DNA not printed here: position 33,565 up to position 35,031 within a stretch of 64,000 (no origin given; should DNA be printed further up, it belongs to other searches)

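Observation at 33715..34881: HD hydrolase fused to a non-canonical GGDE palm domain, inserted between secA and prfB: candidate synthase/hydrolase for an unknown nucleotide signal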

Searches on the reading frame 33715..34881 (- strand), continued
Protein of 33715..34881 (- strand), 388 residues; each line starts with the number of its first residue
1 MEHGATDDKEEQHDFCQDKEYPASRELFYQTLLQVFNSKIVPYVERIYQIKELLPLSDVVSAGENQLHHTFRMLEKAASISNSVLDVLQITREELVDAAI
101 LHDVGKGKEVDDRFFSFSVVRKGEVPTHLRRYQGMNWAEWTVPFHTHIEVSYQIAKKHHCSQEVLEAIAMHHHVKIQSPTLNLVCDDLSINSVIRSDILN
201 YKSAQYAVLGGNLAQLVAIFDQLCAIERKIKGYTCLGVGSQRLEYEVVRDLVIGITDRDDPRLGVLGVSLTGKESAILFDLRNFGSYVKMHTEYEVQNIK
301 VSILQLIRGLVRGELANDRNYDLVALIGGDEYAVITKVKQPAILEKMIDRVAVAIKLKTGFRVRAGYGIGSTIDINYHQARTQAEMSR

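Call 19: search_protein_families(library=pfam, proteins=[P0054, P0055, P0056, P0058, P0059, P0060, P0061, P0062, P0063], max_evalue=0.01)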
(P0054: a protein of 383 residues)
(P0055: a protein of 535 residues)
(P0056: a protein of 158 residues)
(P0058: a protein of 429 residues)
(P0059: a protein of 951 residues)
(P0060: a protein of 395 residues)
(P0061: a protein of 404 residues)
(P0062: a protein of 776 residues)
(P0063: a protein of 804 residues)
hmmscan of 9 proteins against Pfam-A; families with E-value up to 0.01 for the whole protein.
P0054 (383 aa): 5 families
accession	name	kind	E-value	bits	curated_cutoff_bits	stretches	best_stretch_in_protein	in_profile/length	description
PF13487.12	HD_5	-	5.9e-33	114.4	27.2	1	200-364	3-170/170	HD domain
PF00990.26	GGDEF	-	1.8e-30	106.3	23.8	1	41-185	2-155/161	Diguanylate cyclase, GGDEF domain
PF01966.28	HD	-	9.7e-19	68.2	22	1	213-333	3-116/116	HD domain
PF03645.18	Tctex-1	-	0.0014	19.3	22.8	1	113-193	12-89/95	Tctex-1 family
PF08668.18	HDOD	-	0.0028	17.6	22.9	0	205-301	89-195/196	HDOD domain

P0055 (535 aa): 2 families
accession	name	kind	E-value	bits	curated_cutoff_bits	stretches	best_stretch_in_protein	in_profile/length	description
PF07905.16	PucR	-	6.3e-28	97.9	33.5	1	15-125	8-118/118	Purine catabolism regulatory protein-like family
PF13556.12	HTH_30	-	3e-14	53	27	1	473-529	1-57/59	PucR C-terminal helix-turn-helix domain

P0056 (158 aa): 2 families
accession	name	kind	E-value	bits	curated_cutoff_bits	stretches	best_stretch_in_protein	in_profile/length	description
PF17853.6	GGDEF_2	-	2.8e-07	31.2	24.5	1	4-125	8-114/116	GGDEF-like domain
PF00990.26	GGDEF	-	0.0032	17.7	23.8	1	20-94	34-109/161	Diguanylate cyclase, GGDEF domain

P0058 (429 aa): 4 families
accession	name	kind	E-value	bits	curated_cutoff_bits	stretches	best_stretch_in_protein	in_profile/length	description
PF00990.26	GGDEF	-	2.2e-32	112.5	23.8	1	213-361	1-159/161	Diguanylate cyclase, GGDEF domain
PF01590.32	GAF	-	1.1e-16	62.1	22.4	1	55-183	2-130/133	GAF domain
PF13185.12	GAF_2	-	4.6e-11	43.5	28.6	1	55-186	4-135/136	GAF domain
PF13492.12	GAF_3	-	0.0025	18.6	27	1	55-184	2-125/129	GAF domain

P0059 (951 aa): 9 families
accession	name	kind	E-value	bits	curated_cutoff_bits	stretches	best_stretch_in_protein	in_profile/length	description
PF00990.26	GGDEF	-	2.7e-55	187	23.8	2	642-789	2-159/161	Diguanylate cyclase, GGDEF domain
PF13426.13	PAS_9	-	2.7e-40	137.2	27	4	528-629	2-103/103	PAS domain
PF00989.32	PAS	-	4.2e-40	136.7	22.6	4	393-489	2-100/113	PAS fold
PF08448.16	PAS_4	-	4.8e-33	114.1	23.1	4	400-507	3-110/110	PAS fold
PF13188.13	PAS_8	-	1.4e-27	95.1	21.8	3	265-315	2-49/65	PAS domain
PF08447.18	PAS_3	-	2e-23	82.9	25.6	2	162-244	4-87/89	PAS fold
PF17853.6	GGDEF_2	-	8e-10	39.4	24.5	1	665-777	18-110/116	GGDEF-like domain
PF16963.10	PelD_GGDEF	-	1.3e-06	28.7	27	0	661-746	16-91/125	PelD GGDEF domain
PF12860.13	PAS_7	-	3.7e-05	24.3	27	0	71-126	61-115/115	PAS fold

P0060 (395 aa): 2 families
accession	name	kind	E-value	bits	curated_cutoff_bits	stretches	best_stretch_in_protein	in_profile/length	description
PF07905.16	PucR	-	2.5e-28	99.2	33.5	1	7-125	1-118/118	Purine catabolism regulatory protein-like family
PF13556.12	HTH_30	-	1.3e-13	51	27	1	332-390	1-59/59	PucR C-terminal helix-turn-helix domain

P0061 (404 aa): 6 families
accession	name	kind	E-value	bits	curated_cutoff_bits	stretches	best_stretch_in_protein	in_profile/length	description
PF00990.26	GGDEF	-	9.5e-25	87.7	23.8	1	249-390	4-158/161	Diguanylate cyclase, GGDEF domain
PF00989.32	PAS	-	1.6e-13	51.1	22.6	1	128-236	3-113/113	PAS fold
PF13426.13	PAS_9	-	4.5e-13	49.8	27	1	138-237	3-102/103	PAS domain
PF08448.16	PAS_4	-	4.2e-09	37.1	23.1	1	133-240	2-109/110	PAS fold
PF13188.13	PAS_8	-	1.7e-05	25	21.8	1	127-165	2-40/65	PAS domain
PF08447.18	PAS_3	-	4.8e-05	24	25.6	1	148-229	1-84/89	PAS fold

P0062 (776 aa): 12 families
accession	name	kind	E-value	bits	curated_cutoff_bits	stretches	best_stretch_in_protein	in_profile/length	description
PF13487.12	HD_5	-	4.9e-36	124.5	27.2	1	600-760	7-170/170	HD domain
PF00990.26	GGDEF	-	6.6e-36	123.9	23.8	1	438-582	2-156/161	Diguanylate cyclase, GGDEF domain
PF00072.30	Response_reg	-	7.4e-29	100.6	30.2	1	7-117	1-110/111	Response regulator receiver domain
PF01966.28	HD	-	2.7e-16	60.4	22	1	609-729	3-116/116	HD domain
PF13426.13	PAS_9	-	1.3e-09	38.7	27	1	157-248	14-103/103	PAS domain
PF08448.16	PAS_4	-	1.3e-08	35.5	23.1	1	141-250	1-109/110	PAS fold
PF01590.32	GAF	-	1.7e-06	29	22.4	1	286-421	7-130/133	GAF domain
PF13185.12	GAF_2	-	2.5e-05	24.9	28.6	1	357-424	69-135/136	GAF domain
PF13492.12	GAF_3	-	0.00016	22.5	27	1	281-423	2-126/129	GAF domain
PF00989.32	PAS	-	0.00074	19.9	22.6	1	140-246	6-113/113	PAS fold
PF17853.6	GGDEF_2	-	0.0058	17.3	24.5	0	489-557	35-96/116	GGDEF-like domain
PF08447.18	PAS_3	-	0.0094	16.6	25.6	0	160-242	4-88/89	PAS fold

P0063 (804 aa): 10 families
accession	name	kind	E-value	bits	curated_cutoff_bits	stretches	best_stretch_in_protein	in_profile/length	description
PF13487.12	HD_5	-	2.2e-40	138.6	27.2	1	628-791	4-170/170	HD domain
PF00990.26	GGDEF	-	2.7e-35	122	23.8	1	469-614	2-157/161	Diguanylate cyclase, GGDEF domain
PF01966.28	HD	-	6e-24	85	22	1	640-760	3-116/116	HD domain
PF08448.16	PAS_4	-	3e-14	53.6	23.1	2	228-331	4-108/110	PAS fold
PF13426.13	PAS_9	-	5e-14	52.9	27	1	232-330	4-103/103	PAS domain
PF20969.2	MASE11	-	1.7e-11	44.8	27.3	1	35-198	2-166/168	MASE11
PF13188.13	PAS_8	-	5.3e-08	32.9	21.8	1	343-406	1-52/65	PAS domain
PF00989.32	PAS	-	3e-07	30.9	22.6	1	354-407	8-56/113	PAS fold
PF08668.18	HDOD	-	3.3e-05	23.9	22.9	1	638-703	95-158/196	HDOD domain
PF19529.4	DUF6057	-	0.0013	18.1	29.8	1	47-194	100-253/569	Family of unknown function (DUF6057)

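Call 20: fold_search(model_id=the predicted structure, library=pdb)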
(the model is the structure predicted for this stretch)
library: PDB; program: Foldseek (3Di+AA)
matches with E <= 10: 932; with E <= 0.001: 31
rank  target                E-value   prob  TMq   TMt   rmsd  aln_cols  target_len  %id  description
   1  3bre_B                5.1e-05  1.00  0.24  0.28  17.6       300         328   14  Crystal Structure of P.aeruginosa PA3702 (released 2008-04-01)
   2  8wcn_B                5.1e-05  1.00  0.27  0.27  22.5       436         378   13  Cryo-EM structure of PAO1-ImcA with GMPCPP (released 2024-03-13)
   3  8wcn_A                6.6e-05  1.00  0.31  0.32  20.5       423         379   14  Cryo-EM structure of PAO1-ImcA with GMPCPP (released 2024-03-13)
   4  3bre_A                1.0e-04  1.00  0.25  0.29  18.3       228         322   17  Crystal Structure of P.aeruginosa PA3702 (released 2008-04-01)
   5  5euh_A                1.2e-04  1.00  0.26  0.59   2.9       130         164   18  Crystal structure of the c-di-GMP-bound GGDEF domain of P. fluorescens GcbC (released 2015-12-30)
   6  6et7_A                1.5e-04  1.00  0.26  0.17   8.6       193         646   20  Activated heterodimer of the bacteriophytochrome regulated diguanylyl cyclase variant - S505V A526V - from Idiomarina  (released 2018-06-13)
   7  3i5c_B                1.6e-04  1.00  0.25  0.46   9.5       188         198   16  Crystal structure of a fusion protein containing the leucine zipper of GCN4 and the GGDEF domain of WspR from Pseudomo (released 2009-08-18)
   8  3i5c_A                1.7e-04  1.00  0.25  0.48  11.6       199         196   16  Crystal structure of a fusion protein containing the leucine zipper of GCN4 and the GGDEF domain of WspR from Pseudomo (released 2009-08-18)
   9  2qv6_B                1.8e-04  1.00  0.22  0.33   3.4       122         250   19  GTP cyclohydrolase III from M. jannaschii (MJ0145) complexed with GTP and metal ions (released 2008-01-15)
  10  6d9m                  1.8e-04  1.00  0.29  0.34  12.3       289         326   13  T4-Lysozyme fusion to Geobacter GGDEF (released 2019-04-10)
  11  5llx_A                1.9e-04  1.00  0.25  0.16  12.3       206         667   20  Bacteriophytochrome activated diguanylyl cyclase from Idiomarina species A28L with GTP bound (released 2017-03-15)
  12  9g86_A                2.0e-04  1.00  0.28  0.25   9.6       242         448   13  Structure of Response regulator PleD in complex with c-diGMP and pppGpp (released 2025-08-06)
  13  3i5a                  2.2e-04  1.00  0.24  0.29  18.4       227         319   16  Crystal structure of full-length WpsR from Pseudomonas syringae (released 2009-08-18)
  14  9g86_B                2.3e-04  1.00  0.28  0.25   9.8       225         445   15  Structure of Response regulator PleD in complex with c-diGMP and pppGpp (released 2025-08-06)
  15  4wxo_A                2.4e-04  1.00  0.26  0.51   8.6       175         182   18  SadC (300-487) from Pseudomonas aeruginosa PAO1 (released 2015-11-18)
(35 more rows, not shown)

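Call 29: search_protein_families(library=pfam, alignment_id=A1, max_evalue=1)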
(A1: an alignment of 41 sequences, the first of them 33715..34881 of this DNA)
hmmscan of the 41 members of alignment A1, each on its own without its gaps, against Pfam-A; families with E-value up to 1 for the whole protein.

A. member 1, window:33715-34881:- (388 aa): 3 families
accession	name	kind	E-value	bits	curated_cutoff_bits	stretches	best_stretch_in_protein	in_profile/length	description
PF01966.28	HD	-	2.9e-09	37.7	22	1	68-178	3-92/116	HD domain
PF07097.16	DUF1359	-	0.16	12.7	25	1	146-218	5-75/104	Protein of unknown function (DUF1359)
PF08668.18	HDOD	-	0.23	11.3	22.9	0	72-173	97-195/196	HDOD domain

B. families by the number of members that match (of 41 scanned): 18 families
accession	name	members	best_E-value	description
PF01966.28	HD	39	6.7e-13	HD domain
PF17853.6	GGDEF_2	25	0.00063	GGDEF-like domain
PF00990.26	GGDEF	16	0.01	Diguanylate cyclase, GGDEF domain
PF05165.17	GCH_III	14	0.0005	GTP cyclohydrolase III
PF16264.11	SatD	4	0.012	SatD family (SatD)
PF13023.12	HD_3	3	0.0077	HD domain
PF08668.18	HDOD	3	0.035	HDOD domain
PF11886.13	TOC159_MAD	2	0.046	Translocase of chloroplast 159/132, membrane anchor domain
PF00211.25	Guanylate_cyc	2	0.071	Adenylate and Guanylate cyclase catalytic domain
PF18019.7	Cas3_HD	1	0.045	Cas3, HD domain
PF10246.15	MRP-S35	1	0.079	Mitochondrial ribosomal protein MRP-S35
PF11078.13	Optomotor-blind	1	0.081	Optomotor-blind protein N-terminal region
PF24742.1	ARM_CUL7_CUL9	1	0.12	CUL7/CUL9 ARM repeat domain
PF06135.17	IreB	1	0.13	IreB regulatory phosphoprotein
PF16376.10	fragilysinNterm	1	0.14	N-terminal domain of fragilysin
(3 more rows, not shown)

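Call 30: search_protein_families(library=padloc, proteins=[window:33715-34881:-], max_evalue=1)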
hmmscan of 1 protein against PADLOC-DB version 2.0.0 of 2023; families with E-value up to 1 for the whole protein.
window:33715-34881:- (388 aa): 3 families
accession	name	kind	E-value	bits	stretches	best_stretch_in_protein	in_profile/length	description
PDLC01254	Cas3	-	0.014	13.6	1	68-175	11-90/164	CAS-I; effector_G3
PDLC01770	Cas3g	-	0.041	10.3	1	72-172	548-639/733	-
PDLC01378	Cas3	-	0.11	10.8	1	73-178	22-97/174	CAS-I; effector_G3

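Call 39: search_protein_families(library=pfam, proteins=[P0005, P0010, P0016, P0021, P0027, P0029, P0033, P0035, P0039, P0045], max_evalue=1)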
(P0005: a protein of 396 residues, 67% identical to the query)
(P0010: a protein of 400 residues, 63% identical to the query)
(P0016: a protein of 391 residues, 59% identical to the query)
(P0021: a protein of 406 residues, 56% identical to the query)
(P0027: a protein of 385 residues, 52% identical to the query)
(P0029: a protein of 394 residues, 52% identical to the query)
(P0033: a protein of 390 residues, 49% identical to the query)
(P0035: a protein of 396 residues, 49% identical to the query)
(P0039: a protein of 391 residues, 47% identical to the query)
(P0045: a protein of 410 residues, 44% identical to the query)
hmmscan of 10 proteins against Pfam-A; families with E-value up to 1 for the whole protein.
P0005 (396 aa): 3 families
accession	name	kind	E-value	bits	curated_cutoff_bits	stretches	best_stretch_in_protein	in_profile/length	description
PF01966.28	HD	-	7.7e-07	29.8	22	1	70-225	3-113/116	HD domain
PF17853.6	GGDEF_2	-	0.024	15.3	24.5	1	264-369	11-94/116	GGDEF-like domain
PF00990.26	GGDEF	-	0.15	12.2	23.8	1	319-374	70-133/161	Diguanylate cyclase, GGDEF domain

P0010 (400 aa): 2 families
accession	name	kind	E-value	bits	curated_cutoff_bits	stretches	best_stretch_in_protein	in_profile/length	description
PF01966.28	HD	-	1.8e-08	35.1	22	1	73-226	3-111/116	HD domain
PF17853.6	GGDEF_2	-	0.048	14.3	24.5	1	268-389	12-111/116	GGDEF-like domain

P0016 (391 aa): 2 families
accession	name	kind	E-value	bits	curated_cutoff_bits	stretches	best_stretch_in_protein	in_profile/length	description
PF01966.28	HD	-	1.4e-09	38.7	22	1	65-222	3-115/116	HD domain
PF17853.6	GGDEF_2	-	0.017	15.8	24.5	1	259-358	11-94/116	GGDEF-like domain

P0021 (406 aa): 1 family
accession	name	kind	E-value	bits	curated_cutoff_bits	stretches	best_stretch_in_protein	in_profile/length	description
PF01966.28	HD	-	7.2e-10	39.6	22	1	74-230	4-115/116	HD domain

P0027 (385 aa): 3 families
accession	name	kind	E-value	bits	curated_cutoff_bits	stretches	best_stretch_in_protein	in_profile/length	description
PF01966.28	HD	-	2e-07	31.7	22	1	72-227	3-113/116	HD domain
PF17853.6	GGDEF_2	-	0.016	15.9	24.5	1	269-385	16-110/116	GGDEF-like domain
PF05165.17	GCH_III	-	0.072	12.8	21.3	1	315-377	163-221/246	GTP cyclohydrolase III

P0029 (394 aa): 2 families
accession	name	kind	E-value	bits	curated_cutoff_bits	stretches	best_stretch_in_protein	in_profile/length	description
PF17853.6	GGDEF_2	-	0.00079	20.1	24.5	1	262-384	11-111/116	GGDEF-like domain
PF05165.17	GCH_III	-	0.1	12.3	21.3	1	305-377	157-223/246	GTP cyclohydrolase III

P0033 (390 aa): 7 families
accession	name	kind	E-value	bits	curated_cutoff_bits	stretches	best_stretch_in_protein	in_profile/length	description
PF01966.28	HD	-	6.7e-13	49.4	22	1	65-194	3-93/116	HD domain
PF05165.17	GCH_III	-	0.0005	19.9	21.3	1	310-385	163-235/246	GTP cyclohydrolase III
PF00990.26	GGDEF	-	0.01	16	23.8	1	298-354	60-113/161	Diguanylate cyclase, GGDEF domain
PF17853.6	GGDEF_2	-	0.014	16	24.5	1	259-374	11-104/116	GGDEF-like domain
PF18019.7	Cas3_HD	-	0.045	14.2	23.1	1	53-171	19-131/207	Cas3, HD domain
PF08668.18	HDOD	-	0.1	12.5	22.9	1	60-170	88-195/196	HDOD domain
PF13023.12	HD_3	-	0.16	12.3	22.5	1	60-102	20-60/165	HD domain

P0035 (396 aa): 3 families
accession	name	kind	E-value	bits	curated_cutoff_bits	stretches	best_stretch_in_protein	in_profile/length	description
PF01966.28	HD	-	6e-08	33.4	22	1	63-192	3-93/116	HD domain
PF17853.6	GGDEF_2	-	0.0037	17.9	24.5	1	258-378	12-110/116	GGDEF-like domain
PF00990.26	GGDEF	-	0.075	13.2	23.8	1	270-348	34-109/161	Diguanylate cyclase, GGDEF domain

P0039 (391 aa): 3 families
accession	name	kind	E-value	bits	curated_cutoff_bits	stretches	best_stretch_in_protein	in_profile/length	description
PF01966.28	HD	-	4e-05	24.3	22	1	71-193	4-93/116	HD domain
PF00990.26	GGDEF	-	0.046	13.9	23.8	1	304-357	57-108/161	Diguanylate cyclase, GGDEF domain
PF05165.17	GCH_III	-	0.19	11.4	21.3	1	319-377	167-221/246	GTP cyclohydrolase III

P0045 (410 aa): 3 families
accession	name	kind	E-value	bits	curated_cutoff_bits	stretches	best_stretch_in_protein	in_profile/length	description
PF01966.28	HD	-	1.9e-06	28.5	22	1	75-190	3-93/116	HD domain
PF17853.6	GGDEF_2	-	0.0016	19.1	24.5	1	272-402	14-111/116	GGDEF-like domain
PF00990.26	GGDEF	-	0.076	13.2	23.8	1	339-375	71-107/161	Diguanylate cyclase, GGDEF domain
